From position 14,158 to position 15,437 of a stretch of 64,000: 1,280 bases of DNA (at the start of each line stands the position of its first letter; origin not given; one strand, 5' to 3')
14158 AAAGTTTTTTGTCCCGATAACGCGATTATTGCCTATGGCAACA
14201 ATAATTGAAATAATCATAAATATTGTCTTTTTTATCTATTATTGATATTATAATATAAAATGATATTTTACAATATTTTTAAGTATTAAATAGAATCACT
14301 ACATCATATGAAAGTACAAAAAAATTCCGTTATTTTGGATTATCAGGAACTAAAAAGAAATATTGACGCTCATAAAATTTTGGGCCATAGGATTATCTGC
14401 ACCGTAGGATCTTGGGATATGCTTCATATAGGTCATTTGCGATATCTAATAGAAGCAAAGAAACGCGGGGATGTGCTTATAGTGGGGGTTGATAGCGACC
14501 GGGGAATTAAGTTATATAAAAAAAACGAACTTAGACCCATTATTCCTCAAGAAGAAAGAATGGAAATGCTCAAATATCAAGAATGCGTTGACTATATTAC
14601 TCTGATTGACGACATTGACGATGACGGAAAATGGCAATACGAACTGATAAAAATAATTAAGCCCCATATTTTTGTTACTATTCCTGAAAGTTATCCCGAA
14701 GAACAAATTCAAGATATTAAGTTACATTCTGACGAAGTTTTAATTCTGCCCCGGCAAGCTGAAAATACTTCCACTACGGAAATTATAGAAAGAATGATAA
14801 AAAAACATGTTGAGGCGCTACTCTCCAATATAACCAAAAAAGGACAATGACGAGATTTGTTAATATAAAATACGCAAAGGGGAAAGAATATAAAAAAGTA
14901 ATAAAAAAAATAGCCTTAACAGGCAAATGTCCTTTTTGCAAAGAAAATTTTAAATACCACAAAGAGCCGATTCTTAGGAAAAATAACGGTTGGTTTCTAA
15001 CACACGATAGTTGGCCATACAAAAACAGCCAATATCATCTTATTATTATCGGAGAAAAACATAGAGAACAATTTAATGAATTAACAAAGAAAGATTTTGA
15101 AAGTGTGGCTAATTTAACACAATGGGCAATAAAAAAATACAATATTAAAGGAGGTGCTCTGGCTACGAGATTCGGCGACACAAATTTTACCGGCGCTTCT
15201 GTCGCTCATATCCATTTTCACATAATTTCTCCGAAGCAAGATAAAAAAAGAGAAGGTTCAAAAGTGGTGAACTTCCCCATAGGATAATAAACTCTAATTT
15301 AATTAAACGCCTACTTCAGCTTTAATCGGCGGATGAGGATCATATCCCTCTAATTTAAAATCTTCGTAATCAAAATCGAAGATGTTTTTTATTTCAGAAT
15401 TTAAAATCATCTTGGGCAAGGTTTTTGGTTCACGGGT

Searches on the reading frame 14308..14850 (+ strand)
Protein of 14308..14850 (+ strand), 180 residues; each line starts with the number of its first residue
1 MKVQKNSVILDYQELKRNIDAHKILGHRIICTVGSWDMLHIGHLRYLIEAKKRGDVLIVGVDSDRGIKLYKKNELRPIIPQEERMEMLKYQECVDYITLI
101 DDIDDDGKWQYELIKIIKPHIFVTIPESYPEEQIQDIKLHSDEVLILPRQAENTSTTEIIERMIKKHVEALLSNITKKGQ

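Call 63: search_protein_families(library=pfam, proteins=[window:14308-14850:+], max_evalue=0.001)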
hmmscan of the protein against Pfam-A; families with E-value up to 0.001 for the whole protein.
window:14308-14850:+ (180 aa): 1 family
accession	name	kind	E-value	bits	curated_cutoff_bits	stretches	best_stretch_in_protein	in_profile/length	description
PF01467.32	CTP_transf_like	-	5.5e-17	62.7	21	1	32-162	2-133/133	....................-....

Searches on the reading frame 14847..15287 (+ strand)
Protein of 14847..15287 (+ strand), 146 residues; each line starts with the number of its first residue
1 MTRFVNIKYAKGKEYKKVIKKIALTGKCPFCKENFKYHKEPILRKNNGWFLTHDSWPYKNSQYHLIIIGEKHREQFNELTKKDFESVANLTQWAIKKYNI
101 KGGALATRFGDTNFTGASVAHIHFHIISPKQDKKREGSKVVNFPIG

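Call 63: search_protein_families(library=pfam, proteins=[window:14847-15287:+], max_evalue=0.001)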
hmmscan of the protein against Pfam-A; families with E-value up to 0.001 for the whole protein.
window:14847-15287:+ (146 aa): 3 families
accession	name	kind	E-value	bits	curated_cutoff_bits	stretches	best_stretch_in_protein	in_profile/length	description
PF11969.13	DcpS_C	-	5.3e-09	37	24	1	27-139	1-112/114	Scavenger mRNA decapping enzyme C-term binding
PF01230.28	HIT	-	2.8e-06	28.3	21.5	1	60-131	24-97/98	HIT domain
PF04677.20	CwfJ_C_1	-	0.00099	19.4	21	0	22-128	8-108/122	Protein similar to CwfJ C-terminus 1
